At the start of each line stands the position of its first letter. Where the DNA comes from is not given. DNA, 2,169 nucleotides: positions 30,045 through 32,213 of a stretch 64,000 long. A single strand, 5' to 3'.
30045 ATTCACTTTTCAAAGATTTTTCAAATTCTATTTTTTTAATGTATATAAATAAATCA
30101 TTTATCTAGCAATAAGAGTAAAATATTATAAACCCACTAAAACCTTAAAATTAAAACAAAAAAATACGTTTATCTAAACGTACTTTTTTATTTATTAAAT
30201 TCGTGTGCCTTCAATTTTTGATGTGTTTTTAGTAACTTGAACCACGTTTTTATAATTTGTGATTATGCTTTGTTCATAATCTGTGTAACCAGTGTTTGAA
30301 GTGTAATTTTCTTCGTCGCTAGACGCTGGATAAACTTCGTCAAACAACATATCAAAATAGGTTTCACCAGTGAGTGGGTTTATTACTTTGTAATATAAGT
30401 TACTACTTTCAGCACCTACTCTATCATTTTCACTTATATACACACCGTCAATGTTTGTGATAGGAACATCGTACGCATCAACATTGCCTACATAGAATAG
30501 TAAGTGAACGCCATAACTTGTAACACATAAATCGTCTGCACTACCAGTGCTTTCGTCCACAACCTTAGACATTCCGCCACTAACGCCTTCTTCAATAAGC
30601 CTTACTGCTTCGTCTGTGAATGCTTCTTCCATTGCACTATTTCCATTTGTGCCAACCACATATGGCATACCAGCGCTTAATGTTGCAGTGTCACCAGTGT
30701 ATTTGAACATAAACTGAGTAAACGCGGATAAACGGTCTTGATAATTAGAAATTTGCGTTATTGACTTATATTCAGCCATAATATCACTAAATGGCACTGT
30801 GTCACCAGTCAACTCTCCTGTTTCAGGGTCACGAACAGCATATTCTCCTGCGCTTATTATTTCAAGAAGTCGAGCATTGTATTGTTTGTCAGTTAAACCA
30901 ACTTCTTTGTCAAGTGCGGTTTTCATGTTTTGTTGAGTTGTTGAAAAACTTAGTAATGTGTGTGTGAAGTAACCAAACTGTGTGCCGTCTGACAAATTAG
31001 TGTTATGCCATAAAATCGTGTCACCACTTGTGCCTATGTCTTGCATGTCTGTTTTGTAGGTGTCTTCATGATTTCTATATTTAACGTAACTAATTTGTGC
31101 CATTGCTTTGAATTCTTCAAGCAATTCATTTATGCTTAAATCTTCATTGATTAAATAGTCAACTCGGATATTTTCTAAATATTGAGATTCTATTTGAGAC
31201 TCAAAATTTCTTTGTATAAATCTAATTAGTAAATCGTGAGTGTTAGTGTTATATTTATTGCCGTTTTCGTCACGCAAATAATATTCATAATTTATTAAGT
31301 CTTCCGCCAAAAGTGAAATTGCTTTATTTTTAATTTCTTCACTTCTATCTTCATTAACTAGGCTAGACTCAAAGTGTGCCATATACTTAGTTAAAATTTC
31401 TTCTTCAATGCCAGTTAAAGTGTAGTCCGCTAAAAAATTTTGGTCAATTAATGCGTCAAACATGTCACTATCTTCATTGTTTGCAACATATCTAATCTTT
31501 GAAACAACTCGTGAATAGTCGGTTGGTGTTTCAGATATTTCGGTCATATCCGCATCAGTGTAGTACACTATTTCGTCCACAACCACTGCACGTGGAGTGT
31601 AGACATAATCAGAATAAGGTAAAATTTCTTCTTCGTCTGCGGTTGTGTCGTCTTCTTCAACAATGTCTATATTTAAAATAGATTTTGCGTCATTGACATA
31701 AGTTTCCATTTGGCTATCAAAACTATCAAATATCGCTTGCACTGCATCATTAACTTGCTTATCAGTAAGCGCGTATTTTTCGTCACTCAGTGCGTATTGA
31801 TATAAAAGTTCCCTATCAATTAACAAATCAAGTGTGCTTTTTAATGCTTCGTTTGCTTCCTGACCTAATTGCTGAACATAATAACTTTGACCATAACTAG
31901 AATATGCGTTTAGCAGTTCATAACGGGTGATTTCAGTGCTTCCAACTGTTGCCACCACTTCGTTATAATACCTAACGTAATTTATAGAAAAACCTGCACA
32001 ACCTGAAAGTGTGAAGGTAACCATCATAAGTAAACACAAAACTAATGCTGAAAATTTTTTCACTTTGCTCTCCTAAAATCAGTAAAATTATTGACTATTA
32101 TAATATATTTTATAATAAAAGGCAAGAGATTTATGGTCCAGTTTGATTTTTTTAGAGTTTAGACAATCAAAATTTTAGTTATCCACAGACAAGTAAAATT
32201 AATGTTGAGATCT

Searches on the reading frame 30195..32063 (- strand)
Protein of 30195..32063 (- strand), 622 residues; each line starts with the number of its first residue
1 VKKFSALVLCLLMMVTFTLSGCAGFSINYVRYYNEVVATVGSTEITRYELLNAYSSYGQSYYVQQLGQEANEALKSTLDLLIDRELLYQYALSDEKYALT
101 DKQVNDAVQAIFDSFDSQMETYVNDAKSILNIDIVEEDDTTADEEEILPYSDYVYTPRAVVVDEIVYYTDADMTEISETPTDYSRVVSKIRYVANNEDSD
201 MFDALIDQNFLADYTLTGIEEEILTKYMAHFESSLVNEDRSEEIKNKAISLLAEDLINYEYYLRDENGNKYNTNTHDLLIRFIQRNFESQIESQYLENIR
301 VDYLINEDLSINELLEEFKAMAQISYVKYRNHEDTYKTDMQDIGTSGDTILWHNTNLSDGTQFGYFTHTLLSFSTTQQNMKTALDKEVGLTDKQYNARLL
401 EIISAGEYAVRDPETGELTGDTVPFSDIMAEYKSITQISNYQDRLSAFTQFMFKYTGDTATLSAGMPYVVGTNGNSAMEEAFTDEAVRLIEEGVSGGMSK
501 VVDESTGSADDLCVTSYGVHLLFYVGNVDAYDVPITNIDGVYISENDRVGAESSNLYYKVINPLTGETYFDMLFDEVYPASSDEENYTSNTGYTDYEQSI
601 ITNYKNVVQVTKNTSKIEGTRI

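Call 18: search_protein_families(library=pfam, proteins=[window:30195-32063:-], max_evalue=0.001)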
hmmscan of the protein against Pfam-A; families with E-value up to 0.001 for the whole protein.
window:30195-32063:- (622 aa): 2 families
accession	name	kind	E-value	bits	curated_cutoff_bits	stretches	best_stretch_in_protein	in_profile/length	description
PF13624.11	SurA_N_3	-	8.7e-10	39.1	27.2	1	4-111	12-120/162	SurA-like N-terminal domain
PF13623.11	SurA_N_2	-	6.9e-06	26.4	28.5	1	7-112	14-122/145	SurA-like N-terminal domain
